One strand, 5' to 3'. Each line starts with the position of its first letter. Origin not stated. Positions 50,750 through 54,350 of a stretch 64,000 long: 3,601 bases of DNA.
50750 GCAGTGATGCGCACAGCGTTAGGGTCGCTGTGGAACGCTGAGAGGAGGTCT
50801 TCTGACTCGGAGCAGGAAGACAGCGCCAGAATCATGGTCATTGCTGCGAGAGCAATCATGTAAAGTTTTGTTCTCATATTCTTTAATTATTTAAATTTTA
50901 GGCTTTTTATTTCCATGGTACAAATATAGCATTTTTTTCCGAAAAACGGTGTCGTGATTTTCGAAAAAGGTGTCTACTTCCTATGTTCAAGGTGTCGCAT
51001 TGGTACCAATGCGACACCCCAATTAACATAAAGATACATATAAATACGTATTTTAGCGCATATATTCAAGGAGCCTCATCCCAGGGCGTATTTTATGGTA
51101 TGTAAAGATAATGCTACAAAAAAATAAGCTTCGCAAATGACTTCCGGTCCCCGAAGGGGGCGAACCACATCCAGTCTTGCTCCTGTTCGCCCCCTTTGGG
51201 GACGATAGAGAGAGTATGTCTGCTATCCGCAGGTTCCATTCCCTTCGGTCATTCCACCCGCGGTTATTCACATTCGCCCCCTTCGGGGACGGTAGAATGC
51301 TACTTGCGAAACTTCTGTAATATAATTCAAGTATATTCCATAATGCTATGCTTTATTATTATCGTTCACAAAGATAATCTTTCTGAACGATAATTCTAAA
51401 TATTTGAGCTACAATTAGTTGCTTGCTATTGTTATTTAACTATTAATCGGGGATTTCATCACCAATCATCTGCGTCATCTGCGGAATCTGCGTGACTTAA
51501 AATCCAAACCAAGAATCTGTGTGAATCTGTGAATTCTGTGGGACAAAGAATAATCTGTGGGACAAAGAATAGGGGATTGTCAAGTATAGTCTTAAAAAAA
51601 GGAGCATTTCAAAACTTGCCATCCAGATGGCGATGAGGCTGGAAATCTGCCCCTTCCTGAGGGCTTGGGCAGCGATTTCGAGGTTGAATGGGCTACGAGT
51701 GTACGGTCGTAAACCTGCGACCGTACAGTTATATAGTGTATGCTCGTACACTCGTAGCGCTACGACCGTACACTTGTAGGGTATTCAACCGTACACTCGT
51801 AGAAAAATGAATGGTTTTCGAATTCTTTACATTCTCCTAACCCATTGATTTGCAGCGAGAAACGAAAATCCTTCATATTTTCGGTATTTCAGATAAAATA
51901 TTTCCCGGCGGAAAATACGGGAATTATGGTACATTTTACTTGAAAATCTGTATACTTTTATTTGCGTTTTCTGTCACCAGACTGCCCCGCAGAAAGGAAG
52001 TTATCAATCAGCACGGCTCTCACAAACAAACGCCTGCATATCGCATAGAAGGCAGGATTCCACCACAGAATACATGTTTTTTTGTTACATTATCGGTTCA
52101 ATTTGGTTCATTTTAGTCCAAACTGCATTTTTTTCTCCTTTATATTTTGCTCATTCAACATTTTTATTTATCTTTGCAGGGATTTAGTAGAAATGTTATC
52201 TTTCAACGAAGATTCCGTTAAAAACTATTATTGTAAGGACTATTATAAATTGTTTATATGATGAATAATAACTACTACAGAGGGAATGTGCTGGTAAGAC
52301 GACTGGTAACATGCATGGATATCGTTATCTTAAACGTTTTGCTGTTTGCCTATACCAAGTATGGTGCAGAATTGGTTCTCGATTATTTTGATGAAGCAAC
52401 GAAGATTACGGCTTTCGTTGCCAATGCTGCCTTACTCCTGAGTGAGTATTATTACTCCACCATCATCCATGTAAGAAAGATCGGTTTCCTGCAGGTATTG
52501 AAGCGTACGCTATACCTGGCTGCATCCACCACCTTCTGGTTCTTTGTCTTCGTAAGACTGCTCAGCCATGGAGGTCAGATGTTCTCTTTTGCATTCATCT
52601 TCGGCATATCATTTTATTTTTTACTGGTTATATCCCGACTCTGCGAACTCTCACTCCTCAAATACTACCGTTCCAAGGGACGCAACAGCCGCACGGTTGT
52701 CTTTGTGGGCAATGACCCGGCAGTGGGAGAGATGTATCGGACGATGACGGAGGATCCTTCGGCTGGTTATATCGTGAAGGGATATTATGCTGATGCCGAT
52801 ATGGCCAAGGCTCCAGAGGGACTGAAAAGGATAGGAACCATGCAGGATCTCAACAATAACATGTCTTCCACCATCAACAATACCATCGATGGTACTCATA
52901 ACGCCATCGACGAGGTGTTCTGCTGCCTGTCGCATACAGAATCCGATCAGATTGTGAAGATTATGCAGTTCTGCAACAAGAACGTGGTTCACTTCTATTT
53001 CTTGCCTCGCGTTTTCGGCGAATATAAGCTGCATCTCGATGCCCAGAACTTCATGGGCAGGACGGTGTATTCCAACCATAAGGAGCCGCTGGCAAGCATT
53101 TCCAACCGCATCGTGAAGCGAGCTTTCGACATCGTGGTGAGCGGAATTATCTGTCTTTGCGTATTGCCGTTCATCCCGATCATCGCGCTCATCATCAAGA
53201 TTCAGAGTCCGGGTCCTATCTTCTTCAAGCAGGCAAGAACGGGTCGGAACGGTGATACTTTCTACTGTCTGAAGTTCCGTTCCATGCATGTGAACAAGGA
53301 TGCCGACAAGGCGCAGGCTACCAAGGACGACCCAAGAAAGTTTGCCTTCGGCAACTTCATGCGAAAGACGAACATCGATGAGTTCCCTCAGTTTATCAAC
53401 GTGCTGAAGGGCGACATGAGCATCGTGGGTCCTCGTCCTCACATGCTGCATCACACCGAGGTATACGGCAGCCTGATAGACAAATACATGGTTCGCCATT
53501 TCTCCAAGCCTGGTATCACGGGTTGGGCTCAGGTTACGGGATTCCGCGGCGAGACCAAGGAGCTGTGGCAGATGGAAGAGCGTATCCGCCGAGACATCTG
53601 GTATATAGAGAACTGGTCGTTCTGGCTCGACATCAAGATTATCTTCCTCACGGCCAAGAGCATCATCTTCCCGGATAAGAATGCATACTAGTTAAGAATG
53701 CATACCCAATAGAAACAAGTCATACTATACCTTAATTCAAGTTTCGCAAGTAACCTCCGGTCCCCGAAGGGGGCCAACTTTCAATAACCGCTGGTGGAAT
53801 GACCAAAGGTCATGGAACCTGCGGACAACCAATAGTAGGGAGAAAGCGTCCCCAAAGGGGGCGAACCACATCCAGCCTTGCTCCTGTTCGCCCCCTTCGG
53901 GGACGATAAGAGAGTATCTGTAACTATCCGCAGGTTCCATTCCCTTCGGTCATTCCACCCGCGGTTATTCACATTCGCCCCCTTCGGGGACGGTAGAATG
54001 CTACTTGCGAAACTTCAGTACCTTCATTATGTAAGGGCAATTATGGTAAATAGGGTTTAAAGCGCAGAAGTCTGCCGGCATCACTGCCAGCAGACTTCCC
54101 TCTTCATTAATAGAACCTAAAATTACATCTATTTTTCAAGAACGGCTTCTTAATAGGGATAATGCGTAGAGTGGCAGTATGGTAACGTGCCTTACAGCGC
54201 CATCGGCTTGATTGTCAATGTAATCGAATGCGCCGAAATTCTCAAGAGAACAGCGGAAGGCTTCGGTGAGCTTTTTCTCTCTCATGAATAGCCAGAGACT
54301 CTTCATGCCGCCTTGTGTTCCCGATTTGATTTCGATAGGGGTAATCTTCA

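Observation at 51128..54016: MITE-like palindromic elements bracketing a lone WbaP-like sugar transferase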

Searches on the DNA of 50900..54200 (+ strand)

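Call 24: search_rna_families(source=window, start=50900, end=54200, threshold=evalue, max_evalue=5)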
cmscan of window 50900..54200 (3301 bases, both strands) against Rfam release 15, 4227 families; matches with E-value up to 5: 6.
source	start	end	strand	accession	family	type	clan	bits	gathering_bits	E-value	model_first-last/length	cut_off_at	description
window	51683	51789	+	RF04241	mir-5014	Gene; miRNA;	-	27.5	101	0.0096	1-123/123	no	mir-5014 microRNA precursor family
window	50973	51034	+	RF02625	WsnRNA46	Gene; sRNA;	-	26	65.3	0.036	1-151/151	no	Wolbachia sRNA 46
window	51126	51212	+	RF02814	Sso133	Gene; sRNA;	-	22.3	44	0.38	1-73/73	no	Sulfolobus sRNA133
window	51304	51396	+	RF02555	hveRNA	Gene; rRNA;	-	21.6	90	2.8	1-124/124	no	mt-5S-like H. vermiformis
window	53620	53656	-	RF01277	snoU54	Gene; snRNA; snoRNA; CD-box;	CL00008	18.3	35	2.8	1-67/67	no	Small nucleolar RNA U54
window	53178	53227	-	RF01141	sR18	Gene; snRNA; snoRNA; CD-box;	-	17.5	45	0.97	1-56/56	no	Small nucleolar RNA sR18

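Call 39: search_dna_similar(query=window:53733-54021:+, collection=plasmids, mode=distant, max_evalue=0.001)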
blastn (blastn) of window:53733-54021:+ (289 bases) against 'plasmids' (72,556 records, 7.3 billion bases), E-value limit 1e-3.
No match.

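Call 40: search_dna_similar(query=window:53733-54021:+, collection=phages, mode=distant, max_evalue=0.001)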
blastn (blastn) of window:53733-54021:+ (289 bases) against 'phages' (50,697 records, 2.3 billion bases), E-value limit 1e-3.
No match.

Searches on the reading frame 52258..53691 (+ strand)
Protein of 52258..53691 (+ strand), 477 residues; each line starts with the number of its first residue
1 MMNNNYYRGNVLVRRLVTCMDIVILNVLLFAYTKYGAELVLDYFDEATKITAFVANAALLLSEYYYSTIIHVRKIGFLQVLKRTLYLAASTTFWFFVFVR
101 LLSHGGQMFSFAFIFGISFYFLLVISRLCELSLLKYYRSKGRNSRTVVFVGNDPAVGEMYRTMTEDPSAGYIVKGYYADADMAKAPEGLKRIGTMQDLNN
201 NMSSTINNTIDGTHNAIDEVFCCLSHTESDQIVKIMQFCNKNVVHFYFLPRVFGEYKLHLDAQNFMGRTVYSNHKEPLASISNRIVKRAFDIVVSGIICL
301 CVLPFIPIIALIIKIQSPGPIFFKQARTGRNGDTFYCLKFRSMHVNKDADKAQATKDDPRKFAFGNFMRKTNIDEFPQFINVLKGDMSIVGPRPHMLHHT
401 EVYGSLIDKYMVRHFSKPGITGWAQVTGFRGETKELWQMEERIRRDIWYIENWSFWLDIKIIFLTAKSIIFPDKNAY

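Call 10: search_protein_families(library=pfam, proteins=[window:52258-53691:+])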
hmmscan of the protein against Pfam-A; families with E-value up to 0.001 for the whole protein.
window:52258-53691:+ (477 aa): 2 families
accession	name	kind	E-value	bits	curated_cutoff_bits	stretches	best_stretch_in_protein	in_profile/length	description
PF02397.22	Bac_transf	-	6.8e-68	228.2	27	1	287-470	1-178/179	Bacterial sugar transferase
PF13727.12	CoA_binding_3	-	6.4e-15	56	25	1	78-250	19-175/175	CoA-binding domain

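Call 13: find_encoding_contigs(protein=window:52258-53691:+, flank=6000, max_places=10)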
Protein window:52258-53691:+ (477 aa): no gene with exactly this product is on record in the collection.

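Call 58: find_homologous_proteins(query=window:52258-53691:+, max_evalue=1e-50)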
Query window:52258-53691:+ (477 aa): 7922 proteins with E <= 1e-50 among 8000 candidates; the best 120 are listed.
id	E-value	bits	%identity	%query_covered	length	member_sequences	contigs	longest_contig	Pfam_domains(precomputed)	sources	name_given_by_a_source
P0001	0.0e+0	1073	98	100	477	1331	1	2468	PF13727.13,PF02397.23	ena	-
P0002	5.8e-283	957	86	100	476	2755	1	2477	PF13727.13,PF02397.23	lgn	-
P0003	1.5e-276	936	83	100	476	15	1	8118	PF13727.13,PF02397.23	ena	-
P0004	1.1e-272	923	82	100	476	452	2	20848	PF13727.13,PF02397.23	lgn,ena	-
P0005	2.5e-270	915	81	100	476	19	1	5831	PF13727.13,PF02397.23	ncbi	-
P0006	3.5e-267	905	81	100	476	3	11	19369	PF13727.13,PF02397.23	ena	-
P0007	6.0e-267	904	82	100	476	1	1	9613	PF13727.13,PF02397.23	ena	-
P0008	7.5e-267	904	81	100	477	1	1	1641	PF13727.13,PF02397.23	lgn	-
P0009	1.4e-266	903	81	100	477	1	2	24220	PF13727.13,PF02397.23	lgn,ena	-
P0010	3.0e-266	902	80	100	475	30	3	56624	PF13727.13,PF02397.23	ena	-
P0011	7.6e-266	900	81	100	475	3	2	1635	PF13727.13,PF02397.23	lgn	-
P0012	9.1e-266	900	81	100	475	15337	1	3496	PF13727.13,PF02397.23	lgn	-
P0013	1.0e-265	900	81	100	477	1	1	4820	PF13727.13,PF02397.23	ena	-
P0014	1.7e-265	899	81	100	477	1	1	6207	PF13727.13,PF02397.23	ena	-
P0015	2.0e-265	899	81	100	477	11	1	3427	PF13727.13,PF02397.23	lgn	-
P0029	1.6e-250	850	76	100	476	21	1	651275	PF13727.13,PF02397.23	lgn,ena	-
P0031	5.7e-250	848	76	100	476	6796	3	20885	PF13727.13,PF02397.23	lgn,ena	-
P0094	1.0e-210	719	66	99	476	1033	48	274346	PF13727.13,PF02397.23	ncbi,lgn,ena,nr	nr:undecaprenyl-phosphate glucose phosphotransferase [uncultured Prevotella sp.]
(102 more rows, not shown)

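Call 59: find_encoding_contigs(protein=P0004, flank=6000, max_places=2)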
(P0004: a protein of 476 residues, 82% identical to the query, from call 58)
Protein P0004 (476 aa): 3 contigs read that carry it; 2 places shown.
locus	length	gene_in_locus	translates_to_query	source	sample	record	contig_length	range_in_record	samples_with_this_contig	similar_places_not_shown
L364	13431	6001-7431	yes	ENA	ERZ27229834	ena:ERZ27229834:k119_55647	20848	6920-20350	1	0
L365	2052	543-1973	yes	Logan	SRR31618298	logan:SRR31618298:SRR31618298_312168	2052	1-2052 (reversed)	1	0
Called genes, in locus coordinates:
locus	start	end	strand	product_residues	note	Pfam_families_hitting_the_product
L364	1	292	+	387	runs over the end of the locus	PF02156:Glyco_hydro_26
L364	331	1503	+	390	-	PF04041:Glyco_hydro_130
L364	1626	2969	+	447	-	PF13347:MFS_2, PF07690:MFS_1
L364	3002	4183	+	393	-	PF07221:GlcNAc_2-epim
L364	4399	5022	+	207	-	PF01712:dNK, PF02223:Thymidylate_kin (faint)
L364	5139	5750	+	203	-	PF01712:dNK, PF02223:Thymidylate_kin (faint)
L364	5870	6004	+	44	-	-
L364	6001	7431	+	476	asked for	PF13727:CoA_binding_3, PF02397:Bac_transf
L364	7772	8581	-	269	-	PF20434:BD-FAE, PF07859:Abhydrolase_3, PF00326:Peptidase_S9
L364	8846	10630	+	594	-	PF01343:Peptidase_S49, PF00574:CLP_protease (weak), PF01343:Peptidase_S49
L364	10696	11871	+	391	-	PF02606:LpxK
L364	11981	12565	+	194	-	PF01048:PNP_UDP_1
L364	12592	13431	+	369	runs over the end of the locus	PF00586:AIRS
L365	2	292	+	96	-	?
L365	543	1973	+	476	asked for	PF13727:CoA_binding_3, PF02397:Bac_transf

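Call 60: find_encoding_contigs(protein=P0029, flank=6000, max_places=2)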
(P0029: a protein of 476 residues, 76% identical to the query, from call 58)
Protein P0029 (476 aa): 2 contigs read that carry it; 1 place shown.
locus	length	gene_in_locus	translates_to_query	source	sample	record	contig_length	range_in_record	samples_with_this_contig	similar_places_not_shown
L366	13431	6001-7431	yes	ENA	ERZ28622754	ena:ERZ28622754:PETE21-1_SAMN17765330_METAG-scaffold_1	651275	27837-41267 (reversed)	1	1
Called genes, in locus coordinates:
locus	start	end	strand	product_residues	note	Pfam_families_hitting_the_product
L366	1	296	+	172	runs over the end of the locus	PF13508:Acetyltransf_7 (faint), PF13673:Acetyltransf_10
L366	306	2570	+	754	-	PF05140:ResB, PF01578:Cytochrom_C_asm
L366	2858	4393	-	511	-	PF12072:RNase_Y_N, PF14362:DUF4407 (faint), PF00013:KH_1, PF08668:HDOD (faint), PF01966:HD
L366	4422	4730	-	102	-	PF05164:ZapA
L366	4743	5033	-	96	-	-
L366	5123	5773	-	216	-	-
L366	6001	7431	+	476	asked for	PF13727:CoA_binding_3, PF02397:Bac_transf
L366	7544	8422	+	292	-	PF00483:NTP_transferase, PF12804:NTP_transf_3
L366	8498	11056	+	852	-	PF02706:Wzz, PF01656:CbiA (faint), PF13807:GNVR, PF13614:AAA_31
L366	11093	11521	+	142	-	-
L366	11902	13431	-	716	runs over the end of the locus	PF13623:SurA_N_2, PF13624:SurA_N_3, PF13145:Rotamase_2 (weak), PF13616:Rotamase_3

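Call 61: find_encoding_contigs(protein=P0094, flank=6000, max_places=2)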
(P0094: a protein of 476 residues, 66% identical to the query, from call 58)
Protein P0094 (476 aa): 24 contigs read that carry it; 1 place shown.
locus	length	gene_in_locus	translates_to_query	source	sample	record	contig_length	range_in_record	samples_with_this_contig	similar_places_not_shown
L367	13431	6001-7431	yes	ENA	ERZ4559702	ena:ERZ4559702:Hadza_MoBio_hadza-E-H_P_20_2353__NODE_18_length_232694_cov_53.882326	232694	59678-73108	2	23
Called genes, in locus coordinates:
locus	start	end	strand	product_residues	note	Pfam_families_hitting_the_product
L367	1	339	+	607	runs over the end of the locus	PF00034:Cytochrom_C (faint), PF06537:DHOR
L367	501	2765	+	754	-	PF05140:ResB, PF01578:Cytochrom_C_asm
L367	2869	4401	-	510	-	PF08668:HDOD (faint), PF12072:RNase_Y_N, PF14362:DUF4407 (faint), PF00013:KH_1, PF01966:HD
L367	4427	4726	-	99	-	PF05164:ZapA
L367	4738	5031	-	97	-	PF17078:SHE3 (weak)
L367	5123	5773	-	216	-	-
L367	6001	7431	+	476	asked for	PF13727:CoA_binding_3, PF02397:Bac_transf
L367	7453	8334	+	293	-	PF00483:NTP_transferase, PF12804:NTP_transf_3 (weak)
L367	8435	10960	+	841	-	PF02706:Wzz, PF13807:GNVR (weak), PF10609:ParA (faint), PF01656:CbiA (weak), PF13614:AAA_31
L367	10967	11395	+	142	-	-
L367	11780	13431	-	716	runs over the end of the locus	PF13623:SurA_N_2, PF13624:SurA_N_3, PF13145:Rotamase_2 (weak), PF13616:Rotamase_3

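Call 62: find_encoding_contigs(protein=P0010, flank=7000, max_places=3)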
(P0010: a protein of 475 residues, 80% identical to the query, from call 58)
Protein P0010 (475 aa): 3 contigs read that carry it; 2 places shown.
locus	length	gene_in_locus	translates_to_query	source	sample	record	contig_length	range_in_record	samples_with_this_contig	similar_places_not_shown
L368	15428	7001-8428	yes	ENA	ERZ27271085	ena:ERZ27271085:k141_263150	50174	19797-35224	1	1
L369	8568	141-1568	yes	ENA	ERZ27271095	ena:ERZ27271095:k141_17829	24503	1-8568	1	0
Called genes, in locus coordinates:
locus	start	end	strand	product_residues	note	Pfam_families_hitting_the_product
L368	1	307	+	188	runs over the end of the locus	PF01467:CTP_transf_like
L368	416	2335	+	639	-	PF00884:Sulfatase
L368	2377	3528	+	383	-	PF01757:Acyl_transf_3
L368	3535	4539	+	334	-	PF01757:Acyl_transf_3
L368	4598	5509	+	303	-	PF01040:UbiA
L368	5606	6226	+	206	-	PF12710:HAD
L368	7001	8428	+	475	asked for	PF13727:CoA_binding_3 (weak), PF02397:Bac_transf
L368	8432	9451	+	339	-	PF01757:Acyl_transf_3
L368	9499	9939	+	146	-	PF04138:GtrA_DPMS_TM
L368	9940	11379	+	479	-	PF19558:DUF6080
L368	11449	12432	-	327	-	PF02485:Branch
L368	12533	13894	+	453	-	PF19558:DUF6080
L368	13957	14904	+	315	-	PF00535:Glycos_transf_2, PF10111:Glyco_tranf_2_2 (weak), PF13506:Glyco_transf_21, PF13641:Glyco_tranf_2_3 (weak)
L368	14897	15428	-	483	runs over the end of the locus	PF01943:Polysacc_synt, PF13440:Polysacc_synt_3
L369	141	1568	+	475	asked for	PF13727:CoA_binding_3 (weak), PF02397:Bac_transf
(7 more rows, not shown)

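Call 63: find_encoding_contigs(protein=P0031, flank=7000, max_places=3)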
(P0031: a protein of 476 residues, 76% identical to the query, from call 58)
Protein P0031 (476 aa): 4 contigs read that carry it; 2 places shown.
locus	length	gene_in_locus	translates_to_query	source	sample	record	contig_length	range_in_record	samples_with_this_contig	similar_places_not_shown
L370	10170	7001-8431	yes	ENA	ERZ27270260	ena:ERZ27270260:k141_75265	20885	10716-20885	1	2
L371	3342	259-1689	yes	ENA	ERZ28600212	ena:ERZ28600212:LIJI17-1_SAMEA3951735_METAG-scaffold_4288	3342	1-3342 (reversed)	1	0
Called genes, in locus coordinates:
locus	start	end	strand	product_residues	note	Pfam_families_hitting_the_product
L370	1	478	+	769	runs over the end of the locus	PF08800:BT4734-like_N, PF05272:VapE-like_dom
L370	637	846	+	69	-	PF14053:DUF4248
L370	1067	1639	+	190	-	PF18291:HU-HIG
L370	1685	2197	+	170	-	PF01510:Amidase_2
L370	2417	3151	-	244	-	PF19567:CpsB_CapC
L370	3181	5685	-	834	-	PF13807:GNVR, PF10609:ParA (faint), PF13614:AAA_31, PF01656:CbiA (weak)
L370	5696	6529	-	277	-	PF02563:Poly_export, PF22461:SLBB_2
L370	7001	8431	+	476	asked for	PF13727:CoA_binding_3, PF02397:Bac_transf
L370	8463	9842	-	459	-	PF02646:RmuC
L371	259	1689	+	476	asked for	PF13727:CoA_binding_3, PF02397:Bac_transf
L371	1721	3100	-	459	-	PF02646:RmuC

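Call 64: find_encoding_contigs(protein=P0003, flank=7000, max_places=3)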
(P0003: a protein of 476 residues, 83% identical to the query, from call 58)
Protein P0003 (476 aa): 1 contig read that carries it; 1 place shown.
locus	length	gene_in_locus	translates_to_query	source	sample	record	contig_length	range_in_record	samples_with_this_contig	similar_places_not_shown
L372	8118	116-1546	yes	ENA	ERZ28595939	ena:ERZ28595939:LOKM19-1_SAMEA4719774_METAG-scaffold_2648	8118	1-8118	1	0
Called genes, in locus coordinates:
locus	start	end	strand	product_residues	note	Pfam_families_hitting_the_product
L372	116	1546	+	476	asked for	PF13727:CoA_binding_3, PF02397:Bac_transf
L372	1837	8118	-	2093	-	?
